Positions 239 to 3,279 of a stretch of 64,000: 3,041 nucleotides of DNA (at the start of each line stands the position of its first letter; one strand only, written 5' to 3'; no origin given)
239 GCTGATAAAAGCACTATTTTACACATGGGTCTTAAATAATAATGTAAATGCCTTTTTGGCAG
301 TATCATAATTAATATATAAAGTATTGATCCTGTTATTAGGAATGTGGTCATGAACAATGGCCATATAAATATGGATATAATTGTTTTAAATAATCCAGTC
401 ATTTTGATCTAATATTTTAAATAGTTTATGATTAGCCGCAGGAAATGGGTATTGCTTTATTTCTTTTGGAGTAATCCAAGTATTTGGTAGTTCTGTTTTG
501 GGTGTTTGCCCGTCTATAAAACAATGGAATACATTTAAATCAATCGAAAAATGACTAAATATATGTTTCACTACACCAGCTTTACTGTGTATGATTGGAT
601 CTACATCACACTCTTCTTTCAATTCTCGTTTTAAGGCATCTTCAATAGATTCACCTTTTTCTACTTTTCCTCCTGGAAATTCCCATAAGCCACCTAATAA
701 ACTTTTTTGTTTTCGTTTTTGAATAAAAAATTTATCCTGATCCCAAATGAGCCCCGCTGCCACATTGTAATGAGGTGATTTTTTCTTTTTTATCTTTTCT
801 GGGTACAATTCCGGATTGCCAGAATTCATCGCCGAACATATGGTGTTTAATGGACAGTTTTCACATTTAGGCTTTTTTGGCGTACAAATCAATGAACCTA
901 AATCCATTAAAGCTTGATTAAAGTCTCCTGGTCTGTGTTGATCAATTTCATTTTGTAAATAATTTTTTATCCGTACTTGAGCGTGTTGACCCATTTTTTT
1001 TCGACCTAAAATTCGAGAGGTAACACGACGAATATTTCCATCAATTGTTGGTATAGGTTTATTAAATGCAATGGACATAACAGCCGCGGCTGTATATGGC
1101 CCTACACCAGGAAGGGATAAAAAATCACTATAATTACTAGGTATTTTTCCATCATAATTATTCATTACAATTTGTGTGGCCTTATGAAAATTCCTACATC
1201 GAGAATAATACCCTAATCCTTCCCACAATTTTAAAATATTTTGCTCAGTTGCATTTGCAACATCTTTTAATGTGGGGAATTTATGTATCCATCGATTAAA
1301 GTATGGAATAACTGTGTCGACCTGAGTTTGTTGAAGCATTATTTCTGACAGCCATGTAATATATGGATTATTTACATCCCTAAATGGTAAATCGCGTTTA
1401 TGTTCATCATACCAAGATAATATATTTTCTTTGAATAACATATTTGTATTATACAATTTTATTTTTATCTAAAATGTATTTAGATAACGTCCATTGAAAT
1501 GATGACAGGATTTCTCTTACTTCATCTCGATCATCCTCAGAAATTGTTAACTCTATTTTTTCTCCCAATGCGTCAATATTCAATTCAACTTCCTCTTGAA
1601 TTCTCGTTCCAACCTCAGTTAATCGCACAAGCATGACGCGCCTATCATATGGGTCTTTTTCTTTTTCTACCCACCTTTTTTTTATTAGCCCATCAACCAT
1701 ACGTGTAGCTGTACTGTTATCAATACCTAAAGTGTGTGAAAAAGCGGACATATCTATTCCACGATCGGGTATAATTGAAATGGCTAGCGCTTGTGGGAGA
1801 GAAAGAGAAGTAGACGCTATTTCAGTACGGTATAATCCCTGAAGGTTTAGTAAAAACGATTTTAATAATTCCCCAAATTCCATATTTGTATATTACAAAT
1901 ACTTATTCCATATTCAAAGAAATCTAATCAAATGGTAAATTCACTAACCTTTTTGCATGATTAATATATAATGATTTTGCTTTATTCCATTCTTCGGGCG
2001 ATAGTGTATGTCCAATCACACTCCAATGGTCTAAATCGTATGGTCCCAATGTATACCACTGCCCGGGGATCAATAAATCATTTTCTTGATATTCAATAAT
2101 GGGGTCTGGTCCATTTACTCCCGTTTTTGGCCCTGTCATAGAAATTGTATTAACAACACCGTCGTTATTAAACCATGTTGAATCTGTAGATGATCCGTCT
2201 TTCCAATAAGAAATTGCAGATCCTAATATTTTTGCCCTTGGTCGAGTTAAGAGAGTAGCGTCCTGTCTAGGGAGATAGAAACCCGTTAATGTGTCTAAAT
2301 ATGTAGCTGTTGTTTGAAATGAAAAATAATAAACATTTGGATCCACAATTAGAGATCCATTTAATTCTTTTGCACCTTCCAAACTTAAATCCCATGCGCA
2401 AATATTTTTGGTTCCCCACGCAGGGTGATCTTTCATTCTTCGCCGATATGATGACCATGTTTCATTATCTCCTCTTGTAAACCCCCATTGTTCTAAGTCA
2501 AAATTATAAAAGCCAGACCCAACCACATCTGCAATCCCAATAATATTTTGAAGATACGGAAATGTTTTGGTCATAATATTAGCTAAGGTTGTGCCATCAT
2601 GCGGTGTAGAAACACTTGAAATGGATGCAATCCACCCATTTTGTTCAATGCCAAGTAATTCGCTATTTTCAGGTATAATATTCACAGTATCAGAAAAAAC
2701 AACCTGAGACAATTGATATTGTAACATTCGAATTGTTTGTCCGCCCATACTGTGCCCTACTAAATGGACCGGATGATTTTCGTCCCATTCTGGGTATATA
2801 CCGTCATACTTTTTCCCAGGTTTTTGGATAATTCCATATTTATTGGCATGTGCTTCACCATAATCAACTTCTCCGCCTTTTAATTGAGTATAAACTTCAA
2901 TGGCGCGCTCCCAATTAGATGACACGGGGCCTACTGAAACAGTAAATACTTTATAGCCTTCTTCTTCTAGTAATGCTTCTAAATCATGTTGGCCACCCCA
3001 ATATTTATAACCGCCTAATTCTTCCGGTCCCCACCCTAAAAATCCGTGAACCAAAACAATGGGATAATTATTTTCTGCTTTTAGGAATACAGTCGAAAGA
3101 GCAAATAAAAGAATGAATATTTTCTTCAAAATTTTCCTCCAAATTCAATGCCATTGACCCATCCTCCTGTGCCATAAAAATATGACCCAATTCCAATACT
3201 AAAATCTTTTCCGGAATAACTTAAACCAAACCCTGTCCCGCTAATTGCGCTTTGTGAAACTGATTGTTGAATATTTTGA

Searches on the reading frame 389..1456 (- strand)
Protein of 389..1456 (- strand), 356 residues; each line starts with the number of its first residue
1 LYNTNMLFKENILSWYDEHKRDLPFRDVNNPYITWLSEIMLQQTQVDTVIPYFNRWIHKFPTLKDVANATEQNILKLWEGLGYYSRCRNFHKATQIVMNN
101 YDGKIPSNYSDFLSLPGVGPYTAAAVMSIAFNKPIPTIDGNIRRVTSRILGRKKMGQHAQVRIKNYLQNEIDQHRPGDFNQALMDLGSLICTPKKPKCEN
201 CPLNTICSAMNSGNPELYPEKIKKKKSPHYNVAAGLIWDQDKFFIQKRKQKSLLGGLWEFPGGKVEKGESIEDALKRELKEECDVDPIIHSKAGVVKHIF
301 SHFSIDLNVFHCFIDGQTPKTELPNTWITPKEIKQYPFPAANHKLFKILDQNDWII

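Call 51: search_protein_families(library=pfam, max_evalue=0.00001, proteins=[window:389-1456:-])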
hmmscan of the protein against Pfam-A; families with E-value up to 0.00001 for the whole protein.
window:389-1456:- (356 aa): 4 families
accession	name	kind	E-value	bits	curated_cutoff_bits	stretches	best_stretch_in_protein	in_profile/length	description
PF14815.12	NUDIX_4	-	1.4e-30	105.9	35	1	234-347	2-112/113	NUDIX domain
PF00730.31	HhH-GPD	-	6.1e-21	75.2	26.2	1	37-161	2-98/108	HhH-GPD superfamily base excision DNA repair protein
PF00293.34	NUDIX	-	1.9e-15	57.5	21.1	1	233-336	6-121/134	NUDIX domain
PF00633.29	HHH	-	2.8e-07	30.5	24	1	101-129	2-30/30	Helix-hairpin-helix motif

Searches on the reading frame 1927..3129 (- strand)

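Call 51: search_protein_families(library=pfam, max_evalue=0.00001, proteins=[window:1927-3129:-])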
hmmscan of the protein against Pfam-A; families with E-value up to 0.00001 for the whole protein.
window:1927-3129:- (401 aa): 1 family
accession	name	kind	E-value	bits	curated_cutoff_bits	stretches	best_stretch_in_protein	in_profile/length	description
PF24708.1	Lip_C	-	1.9e-57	195.2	27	1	20-334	1-312/380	Lipase-like, C-terminal domain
